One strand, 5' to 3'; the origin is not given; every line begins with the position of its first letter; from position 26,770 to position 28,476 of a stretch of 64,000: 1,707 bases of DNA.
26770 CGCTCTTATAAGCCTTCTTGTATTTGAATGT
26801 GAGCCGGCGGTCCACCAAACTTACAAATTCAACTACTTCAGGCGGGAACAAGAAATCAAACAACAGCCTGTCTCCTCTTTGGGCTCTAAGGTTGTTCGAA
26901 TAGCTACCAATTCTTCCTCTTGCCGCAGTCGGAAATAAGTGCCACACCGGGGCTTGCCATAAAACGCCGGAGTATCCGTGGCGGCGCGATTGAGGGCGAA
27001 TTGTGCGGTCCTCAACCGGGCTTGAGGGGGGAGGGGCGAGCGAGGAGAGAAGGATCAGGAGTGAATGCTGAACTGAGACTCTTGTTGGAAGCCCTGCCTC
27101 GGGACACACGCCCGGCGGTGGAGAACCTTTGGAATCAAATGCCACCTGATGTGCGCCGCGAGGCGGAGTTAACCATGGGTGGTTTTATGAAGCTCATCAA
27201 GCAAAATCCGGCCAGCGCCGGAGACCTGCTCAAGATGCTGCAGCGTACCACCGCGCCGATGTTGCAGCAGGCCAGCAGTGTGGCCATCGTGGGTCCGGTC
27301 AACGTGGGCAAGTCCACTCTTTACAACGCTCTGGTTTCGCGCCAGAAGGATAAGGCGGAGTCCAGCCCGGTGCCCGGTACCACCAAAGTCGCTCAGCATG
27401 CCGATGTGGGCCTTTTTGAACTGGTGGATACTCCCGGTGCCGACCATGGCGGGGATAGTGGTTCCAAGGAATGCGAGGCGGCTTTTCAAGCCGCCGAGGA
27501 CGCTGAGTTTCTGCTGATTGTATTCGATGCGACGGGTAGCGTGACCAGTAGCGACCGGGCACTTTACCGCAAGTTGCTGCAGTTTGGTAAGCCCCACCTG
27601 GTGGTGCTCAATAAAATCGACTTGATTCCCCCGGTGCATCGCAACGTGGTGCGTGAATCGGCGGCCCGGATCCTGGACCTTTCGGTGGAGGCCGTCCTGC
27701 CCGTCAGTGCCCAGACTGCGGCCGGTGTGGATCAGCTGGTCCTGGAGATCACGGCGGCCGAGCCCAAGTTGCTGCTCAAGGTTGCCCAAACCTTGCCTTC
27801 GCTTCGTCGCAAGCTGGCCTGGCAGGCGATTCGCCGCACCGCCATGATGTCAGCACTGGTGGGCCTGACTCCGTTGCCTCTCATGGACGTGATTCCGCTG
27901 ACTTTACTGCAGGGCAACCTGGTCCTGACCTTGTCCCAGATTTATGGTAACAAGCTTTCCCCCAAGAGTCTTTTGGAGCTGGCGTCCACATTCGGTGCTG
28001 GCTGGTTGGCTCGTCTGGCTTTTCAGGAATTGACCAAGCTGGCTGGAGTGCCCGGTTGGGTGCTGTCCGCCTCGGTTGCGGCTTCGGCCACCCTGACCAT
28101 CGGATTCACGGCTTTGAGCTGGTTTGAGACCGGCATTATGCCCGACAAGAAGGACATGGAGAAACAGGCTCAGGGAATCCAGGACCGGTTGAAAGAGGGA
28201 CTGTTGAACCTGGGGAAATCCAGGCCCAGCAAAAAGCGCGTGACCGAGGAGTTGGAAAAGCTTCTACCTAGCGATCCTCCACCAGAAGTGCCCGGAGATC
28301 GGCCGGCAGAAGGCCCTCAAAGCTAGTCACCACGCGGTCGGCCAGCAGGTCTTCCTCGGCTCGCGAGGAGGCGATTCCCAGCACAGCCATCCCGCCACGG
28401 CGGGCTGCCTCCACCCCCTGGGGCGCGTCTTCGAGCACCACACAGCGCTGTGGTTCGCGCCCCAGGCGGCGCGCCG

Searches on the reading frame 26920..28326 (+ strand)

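Call 21: search_protein_families(library=pfam, proteins=[window:26920-28326:+], max_evalue=0.001)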
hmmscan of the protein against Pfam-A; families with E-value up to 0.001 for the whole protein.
window:26920-28326:+ (468 aa): 8 families
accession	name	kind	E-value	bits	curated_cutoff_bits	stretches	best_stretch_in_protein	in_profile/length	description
PF01926.29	MMR_HSR1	-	5.7e-21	75.2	21.9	1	121-232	2-113/113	50S ribosome-binding GTPase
PF00009.33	GTP_EFTU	-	1.3e-11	44.9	26.5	1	119-279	4-184/188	Elongation factor Tu GTP binding domain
PF02421.24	FeoB_N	-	5.6e-10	39.4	27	1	120-275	2-154/156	Ferrous iron transport protein B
PF05128.17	DUF697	-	3e-09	37.3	27.7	1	284-367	6-90/162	Domain of unknown function (DUF697)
PF00350.29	Dynamin_N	-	2.4e-08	34.6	27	0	164-233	101-168/168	Dynamin family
PF03193.22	RsgA_GTPase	-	6.1e-06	26.6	30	0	112-173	101-167/174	RsgA GTPase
PF00625.27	Guanylate_kin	-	0.00073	19.7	25.2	0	120-162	4-45/182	Guanylate kinase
PF09439.16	SRPRB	-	0.00098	19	25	0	118-175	3-57/178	Signal recognition particle receptor beta subunit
